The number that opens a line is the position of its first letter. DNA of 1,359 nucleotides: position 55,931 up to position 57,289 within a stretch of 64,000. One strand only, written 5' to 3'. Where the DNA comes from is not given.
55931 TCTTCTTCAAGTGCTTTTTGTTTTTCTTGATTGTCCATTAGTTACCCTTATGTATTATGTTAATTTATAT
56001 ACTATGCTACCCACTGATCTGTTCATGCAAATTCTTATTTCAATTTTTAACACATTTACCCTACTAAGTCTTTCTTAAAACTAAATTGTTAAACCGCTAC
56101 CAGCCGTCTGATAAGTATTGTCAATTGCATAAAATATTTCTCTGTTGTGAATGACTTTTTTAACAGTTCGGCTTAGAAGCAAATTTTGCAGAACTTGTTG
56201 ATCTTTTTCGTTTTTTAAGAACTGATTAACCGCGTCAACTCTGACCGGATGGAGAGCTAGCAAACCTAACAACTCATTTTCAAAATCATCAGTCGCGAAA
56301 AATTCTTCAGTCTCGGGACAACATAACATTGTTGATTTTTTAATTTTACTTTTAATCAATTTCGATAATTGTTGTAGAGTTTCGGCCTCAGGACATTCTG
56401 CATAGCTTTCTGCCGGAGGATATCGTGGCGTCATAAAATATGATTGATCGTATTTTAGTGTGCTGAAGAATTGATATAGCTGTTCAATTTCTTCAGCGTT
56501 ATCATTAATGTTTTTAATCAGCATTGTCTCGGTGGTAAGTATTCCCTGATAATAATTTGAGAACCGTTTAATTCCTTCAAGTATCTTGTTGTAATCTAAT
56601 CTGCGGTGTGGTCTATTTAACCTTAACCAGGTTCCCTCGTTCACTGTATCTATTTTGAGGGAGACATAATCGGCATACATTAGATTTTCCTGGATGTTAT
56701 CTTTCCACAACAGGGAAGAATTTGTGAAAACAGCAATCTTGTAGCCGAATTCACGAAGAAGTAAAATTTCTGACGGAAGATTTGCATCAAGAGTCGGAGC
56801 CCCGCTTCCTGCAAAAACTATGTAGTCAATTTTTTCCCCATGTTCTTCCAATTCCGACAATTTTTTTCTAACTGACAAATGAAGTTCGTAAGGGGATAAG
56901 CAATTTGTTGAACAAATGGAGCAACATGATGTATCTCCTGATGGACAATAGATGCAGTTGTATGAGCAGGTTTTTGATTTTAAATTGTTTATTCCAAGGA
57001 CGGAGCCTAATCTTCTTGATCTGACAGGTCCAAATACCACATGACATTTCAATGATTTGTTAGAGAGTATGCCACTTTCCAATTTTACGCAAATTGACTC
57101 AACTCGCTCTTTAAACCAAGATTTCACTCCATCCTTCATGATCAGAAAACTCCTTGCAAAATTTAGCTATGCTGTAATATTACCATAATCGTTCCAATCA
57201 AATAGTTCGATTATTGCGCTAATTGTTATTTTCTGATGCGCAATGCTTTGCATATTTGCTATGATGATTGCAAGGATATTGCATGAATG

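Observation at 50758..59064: Sigma-54/PAS-activator-linked, nitrogenase-independent cluster: radical SAM, Mrp, CGGC, DUF5320, 3x NifX-like, 2x MinD-ferredoxin, Prx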

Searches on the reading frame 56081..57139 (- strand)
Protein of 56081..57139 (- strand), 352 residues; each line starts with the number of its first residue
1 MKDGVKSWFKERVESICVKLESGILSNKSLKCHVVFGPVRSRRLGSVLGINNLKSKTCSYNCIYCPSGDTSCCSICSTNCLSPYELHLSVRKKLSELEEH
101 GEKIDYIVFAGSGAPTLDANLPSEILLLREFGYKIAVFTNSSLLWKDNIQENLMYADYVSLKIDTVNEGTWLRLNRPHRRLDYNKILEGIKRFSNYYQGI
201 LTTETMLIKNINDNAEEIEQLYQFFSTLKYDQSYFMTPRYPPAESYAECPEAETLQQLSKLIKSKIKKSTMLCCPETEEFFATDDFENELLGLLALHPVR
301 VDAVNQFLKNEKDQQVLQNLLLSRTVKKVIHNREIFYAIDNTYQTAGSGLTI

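Call 3: search_protein_families(library=pfam, proteins=[window:56081-57139:-], max_evalue=0.01)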
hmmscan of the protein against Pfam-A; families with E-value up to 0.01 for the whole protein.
window:56081-57139:- (352 aa): 1 family
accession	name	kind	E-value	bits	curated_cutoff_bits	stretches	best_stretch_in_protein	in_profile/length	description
PF04055.27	Radical_SAM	-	9.7e-16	58.8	29.5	1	56-223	5-164/166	Radical SAM superfamily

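Call 29: search_protein_families(library=ncbifam, proteins=[window:56081-57139:-], max_evalue=0.001)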
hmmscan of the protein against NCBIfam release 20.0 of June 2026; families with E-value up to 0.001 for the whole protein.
window:56081-57139:- (352 aa): 8 families
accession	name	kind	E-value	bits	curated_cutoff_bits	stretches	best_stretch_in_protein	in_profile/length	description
NF038283.1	viperin_w_prok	equivalog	3.8e-10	39.4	180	1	55-199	9-153/281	viperin family antiviral radical SAM protein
TIGR04317.1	W_rSAM_matur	equivalog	1e-07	31.4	380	1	56-204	12-147/349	tungsten cofactor oxidoreductase radical SAM maturase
TIGR02666.1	moaA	equivalog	1.9e-05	23.8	284.05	1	57-233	19-188/336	GTP 3',8-cyclase MoaA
TIGR02495.1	NrdG2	equivalog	8.8e-05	21.9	131.15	1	58-163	26-121/193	anaerobic ribonucleoside-triphosphate reductase activating protein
TIGR02668.1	moaA_archaeal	equivalog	0.00012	21.1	325.25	1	56-226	18-174/303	GTP 3',8-cyclase MoaA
NF038332.1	rSAM_rare_HxsC4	exception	0.00016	20.9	500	1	55-235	21-191/335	radical SAM protein HxsC4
NF001199.0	PRK00164.2-1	equivalog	0.00033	19.9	231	1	56-225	20-175/308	GTP 3',8-cyclase MoaA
TIGR00048.1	rRNA_mod_RlmN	equivalog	0.00044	19.3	290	1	81-265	133-321/355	dual-specificity RNA methyltransferase RlmN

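Call 44: search_solved_structures(query=window:56081-57139:-, max_evalue=0.1)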
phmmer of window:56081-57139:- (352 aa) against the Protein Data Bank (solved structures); distinct sequences matched with E-value up to 0.1: 1.
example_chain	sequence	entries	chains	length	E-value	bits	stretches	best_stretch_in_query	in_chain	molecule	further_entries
7tol_A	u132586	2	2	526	0.013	17.9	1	72-215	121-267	glycerol dibiphytanyl glycerol tetraether - macrocyclic archaeol synthase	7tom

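Call 55: search_protein_representatives(protein=window:56081-57139:-)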
Query: 352 residues. Proteins with E-value up to 0.001 (for the whole library): 3304; up to 1e-10: 1915; up to 1e-30: 295. The best 150 are listed.
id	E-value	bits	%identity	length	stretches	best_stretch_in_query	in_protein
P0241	7.7e-127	439.5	58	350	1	1-345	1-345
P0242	5.9e-107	374.1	50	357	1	6-337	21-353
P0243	6.7e-96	337.8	47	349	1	9-341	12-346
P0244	1.7e-84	300.3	67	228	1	4-192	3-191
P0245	9.3e-82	291.3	52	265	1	89-347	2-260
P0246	2.1e-67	244.1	48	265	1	90-337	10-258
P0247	2.5e-66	240.6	38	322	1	28-338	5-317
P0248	7.1e-65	235.8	43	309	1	4-276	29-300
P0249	1.3e-64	234.9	38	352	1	4-311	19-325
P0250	5.8e-63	229.5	40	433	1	35-337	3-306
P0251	1.2e-62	228.5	39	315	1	34-341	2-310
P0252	1.9e-62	227.8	39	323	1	34-330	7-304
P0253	2.8e-62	227.3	38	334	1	33-349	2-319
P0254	4.7e-62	226.5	40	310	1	35-337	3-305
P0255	4.7e-62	226.5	39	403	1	16-337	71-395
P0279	1.3e-54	202.1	35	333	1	34-337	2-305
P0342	1.8e-42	162.2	31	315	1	34-337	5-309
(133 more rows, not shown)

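Call 57: search_protein_families(library=ncbifam, alignment_id=A2, max_evalue=0.00001)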
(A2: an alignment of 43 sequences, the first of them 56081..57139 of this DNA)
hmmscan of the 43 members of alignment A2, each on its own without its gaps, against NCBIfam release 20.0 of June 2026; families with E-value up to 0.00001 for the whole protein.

A. member 1, window:56081-57139:- (352 aa): 2 families
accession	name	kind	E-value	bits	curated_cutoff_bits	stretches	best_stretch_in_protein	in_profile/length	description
NF038283.1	viperin_w_prok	equivalog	3.8e-10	39.4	180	1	55-199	9-153/281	viperin family antiviral radical SAM protein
TIGR04317.1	W_rSAM_matur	equivalog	1e-07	31.4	380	1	56-204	12-147/349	tungsten cofactor oxidoreductase radical SAM maturase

B. families by the number of members that match (of 43 scanned): 18 families
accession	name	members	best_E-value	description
NF038283.1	viperin_w_prok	41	3.5e-15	viperin family antiviral radical SAM protein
TIGR04317.1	W_rSAM_matur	24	2.1e-13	tungsten cofactor oxidoreductase radical SAM maturase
TIGR02668.1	moaA_archaeal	21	2.3e-13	GTP 3',8-cyclase MoaA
TIGR02666.1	moaA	15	4.4e-14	GTP 3',8-cyclase MoaA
TIGR03972.1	rSAM_TYW1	13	7.9e-12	4-demethylwyosine synthase TYW1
NF001199.0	PRK00164.2-1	12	2.6e-11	GTP 3',8-cyclase MoaA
TIGR02495.1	NrdG2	12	3.1e-09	anaerobic ribonucleoside-triphosphate reductase activating protein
TIGR02493.1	PFLA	5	1.5e-09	pyruvate formate-lyase-activating protein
TIGR03963.1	rSAM_QueE_Clost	3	2.7e-06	putative 7-carboxy-7-deazaguanine synthase QueE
TIGR04038.1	tatD_link_rSAM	2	7.9e-09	TatD family nuclease-associated radical SAM protein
TIGR04100.1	rSAM_pair_X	2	1.7e-08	TIGR04100 family radical SAM protein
TIGR04321.1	spiroSPASM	2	4.3e-06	spiro-SPASM protein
TIGR04311.1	rSAM_Geo_metal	1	1.5e-07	radical SAM/SPASM family putative metalloenzyme maturase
TIGR02494.1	PFLE_PFLC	1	3.6e-07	glycyl-radical enzyme activating protein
TIGR03977.1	rSAM_pair_HxsC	1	5e-06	His-Xaa-Ser system radical SAM maturase HxsC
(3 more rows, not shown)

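Call 59: find_encoding_contigs(protein=P0247, flank=8000, max_places=3)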
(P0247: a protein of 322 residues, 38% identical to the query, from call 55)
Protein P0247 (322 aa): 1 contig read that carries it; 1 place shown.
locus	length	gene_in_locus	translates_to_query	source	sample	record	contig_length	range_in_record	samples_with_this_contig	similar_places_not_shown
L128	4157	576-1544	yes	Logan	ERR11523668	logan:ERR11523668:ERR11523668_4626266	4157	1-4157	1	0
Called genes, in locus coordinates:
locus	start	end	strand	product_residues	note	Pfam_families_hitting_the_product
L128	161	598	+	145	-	PF02579:Nitro_FeMo-Co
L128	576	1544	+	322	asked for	PF04055:Radical_SAM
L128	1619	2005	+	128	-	PF02627:CMD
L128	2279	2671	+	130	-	PF01980:TrmO_N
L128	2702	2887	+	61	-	-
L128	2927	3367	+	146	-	-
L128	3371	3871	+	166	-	-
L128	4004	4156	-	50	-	?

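Call 60: find_encoding_contigs(protein=P0253, flank=8000, max_places=4)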
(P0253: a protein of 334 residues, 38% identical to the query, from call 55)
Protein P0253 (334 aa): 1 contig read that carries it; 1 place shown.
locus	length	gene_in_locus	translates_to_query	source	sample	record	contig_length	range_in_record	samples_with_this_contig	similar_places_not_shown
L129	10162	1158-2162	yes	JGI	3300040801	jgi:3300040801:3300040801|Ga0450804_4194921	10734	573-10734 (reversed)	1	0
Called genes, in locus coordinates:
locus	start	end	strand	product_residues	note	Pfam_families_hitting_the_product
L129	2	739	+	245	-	?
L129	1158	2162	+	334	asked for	PF04055:Radical_SAM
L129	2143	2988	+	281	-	PF01656:CbiA, PF10609:ParA (faint)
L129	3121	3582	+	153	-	PF13430:DUF4112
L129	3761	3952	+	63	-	-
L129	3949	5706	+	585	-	PF00884:Sulfatase, PF16347:SGSH_C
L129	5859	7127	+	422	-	PF00285:Citrate_synt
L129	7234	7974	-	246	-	-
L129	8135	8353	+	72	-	-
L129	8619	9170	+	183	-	PF04011:LemA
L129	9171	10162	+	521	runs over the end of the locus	?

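Call 61: find_encoding_contigs(protein=P0342, flank=8000, max_places=4)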
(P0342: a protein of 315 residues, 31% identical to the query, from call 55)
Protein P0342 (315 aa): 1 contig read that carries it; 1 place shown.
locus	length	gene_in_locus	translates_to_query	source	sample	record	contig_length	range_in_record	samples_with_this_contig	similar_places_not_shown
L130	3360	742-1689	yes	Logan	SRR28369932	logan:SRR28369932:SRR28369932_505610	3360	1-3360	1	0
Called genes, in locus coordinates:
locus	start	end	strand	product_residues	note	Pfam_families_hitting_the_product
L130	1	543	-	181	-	?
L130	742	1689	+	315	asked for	PF04055:Radical_SAM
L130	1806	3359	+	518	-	?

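Call 62: find_encoding_contigs(protein=P0279, flank=8000, max_places=4)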
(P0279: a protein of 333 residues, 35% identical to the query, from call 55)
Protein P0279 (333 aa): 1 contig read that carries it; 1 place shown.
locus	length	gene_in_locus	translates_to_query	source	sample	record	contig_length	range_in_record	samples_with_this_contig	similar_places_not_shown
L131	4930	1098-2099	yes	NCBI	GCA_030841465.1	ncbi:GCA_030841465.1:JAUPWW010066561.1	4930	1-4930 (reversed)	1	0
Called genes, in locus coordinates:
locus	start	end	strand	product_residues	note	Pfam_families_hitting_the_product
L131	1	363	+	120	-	?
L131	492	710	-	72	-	PF02001:DUF134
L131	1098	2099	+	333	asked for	PF04055:Radical_SAM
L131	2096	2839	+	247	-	PF02535:Zip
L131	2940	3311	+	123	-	PF02579:Nitro_FeMo-Co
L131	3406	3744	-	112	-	PF00578:AhpC-TSA (weak), PF10417:1-cysPrx_C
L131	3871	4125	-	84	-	PF00578:AhpC-TSA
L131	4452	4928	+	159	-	?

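Call 64: predict_structure(alignment_id=A2)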
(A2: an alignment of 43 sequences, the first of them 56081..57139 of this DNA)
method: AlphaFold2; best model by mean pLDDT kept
length: 352 residues; sequences in the alignment: 43
mean_pLDDT: 92.6   pTM: 0.89
mean pLDDT of the five models: 92.6, 92.5, 92.0, 91.8, 91.3
residues with pLDDT >= 90: 292; 70-90: 42; 50-70: 12; < 50: 6
segments of 3 or more residues with pLDDT < 50: 347-352
pLDDT, mean of each block of 10 residues (from residue 1): 90 94 83 84 95 94 95 91 93 95 97 94 97 98 98 98 99 98 99 98 98 98 98 96 96 96 97 75 87 91 92 96 95 93 55 34
secondary structure, 60 per line:
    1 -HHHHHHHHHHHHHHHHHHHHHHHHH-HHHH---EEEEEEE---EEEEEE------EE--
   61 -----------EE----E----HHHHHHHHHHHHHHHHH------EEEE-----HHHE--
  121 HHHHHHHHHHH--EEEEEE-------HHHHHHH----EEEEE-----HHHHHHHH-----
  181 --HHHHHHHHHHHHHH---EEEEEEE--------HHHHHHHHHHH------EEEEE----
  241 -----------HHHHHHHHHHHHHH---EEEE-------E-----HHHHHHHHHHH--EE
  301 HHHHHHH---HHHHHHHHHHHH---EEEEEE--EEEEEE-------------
elements in order: H2-26 H28-31 E35-41 E45-50 H83-99 E106-109 H121-131 E134-139 H147-153 E158-162 H168-175 H183-196 E200-206 H215-225 E232-236 H252-265 E269-272 H286-296 H301-307 H311-322 E326-331 E334-339

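Call 67: fold_search(model_id=the predicted structure, library=pdb)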
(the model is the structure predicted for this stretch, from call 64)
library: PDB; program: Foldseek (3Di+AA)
matches with E <= 10: 1674; with E <= 0.001: 128
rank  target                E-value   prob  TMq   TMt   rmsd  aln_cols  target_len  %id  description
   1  6fz6_A                2.9e-10  1.00  0.52  0.53   3.6       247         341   16  Crystal Structure of a radical SAM methyltransferase from Sphaerobacter thermophilus (released 2019-04-10)
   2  7jmb_A                1.6e-09  1.00  0.48  0.62   9.1       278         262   14  Crystal structure of Nitrogenase iron-molybdenum cofactor biosynthesis enzyme NifB from Methanothermobacter thermautot (released 2020-10-28)
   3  3c8f                  2.0e-09  1.00  0.55  0.76   4.0       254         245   15  4Fe-4S-Pyruvate formate-lyase Activating Enzyme with partially disordered AdoMet (released 2008-10-28)
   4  2yx0                  2.7e-09  1.00  0.50  0.54   3.8       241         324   14  Crystal structure of P. horikoshii TYW1 (released 2007-10-30)
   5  7bi7_A                3.2e-09  1.00  0.48  0.59   8.8       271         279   15  An Unexpected P-Cluster like Intermediate En Route to the Nitrogenase FeMo-co (released 2021-03-10)
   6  3rfa_B                4.7e-09  1.00  0.50  0.49   3.9       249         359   17  X-ray structure of RlmN from Escherichia coli in complex with S-adenosylmethionine (released 2011-05-11)
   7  3rf9_A                5.6e-09  1.00  0.51  0.51   4.6       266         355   17  X-ray structure of RlmN from Escherichia coli (released 2011-05-11)
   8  3cb8_A                6.3e-09  1.00  0.52  0.72   4.1       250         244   16  4Fe-4S-Pyruvate formate-lyase activating enzyme in complex with AdoMet and a peptide substrate (released 2008-10-28)
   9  6y1x_A                6.7e-09  1.00  0.49  0.67   4.0       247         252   17  X-ray structure of the radical SAM protein NifB, a key nitrogenase maturating enzyme (released 2020-06-17)
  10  7bi7_B                9.6e-09  1.00  0.48  0.60   8.8       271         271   15  An Unexpected P-Cluster like Intermediate En Route to the Nitrogenase FeMo-co (released 2021-03-10)
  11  8fo0                  1.6e-08  1.00  0.54  0.75   3.9       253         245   16  The structure of a crystallizable variant of E. coli pyruvate formate-lyase activating enzyme bound to a partially cleav (released 2023-05-24)
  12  5v1t_A                1.9e-08  1.00  0.47  0.38   4.3       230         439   14  Crystal structure of Streptococcus suis SuiB bound to precursor peptide SuiA (released 2017-08-30)
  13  4pl2_A                2.0e-08  1.00  0.50  0.50   4.0       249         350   18  X-ray crystal structure of C118A RlmN from Escherichia coli (released 2014-05-28)
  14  5hr7_A                2.0e-08  1.00  0.51  0.50   4.4       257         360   18  X-ray crystal structure of C118A RlmN from Escherichia coli with cross-linked in vitro transcribed tRNA (released 2016-04-13)
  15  9dfw_B                2.4e-08  1.00  0.47  0.55   4.1       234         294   16  X-ray crystal structure of an engineered Viperin-like enzyme from T. virens with bound CTP and SAM (released 2025-02-12)
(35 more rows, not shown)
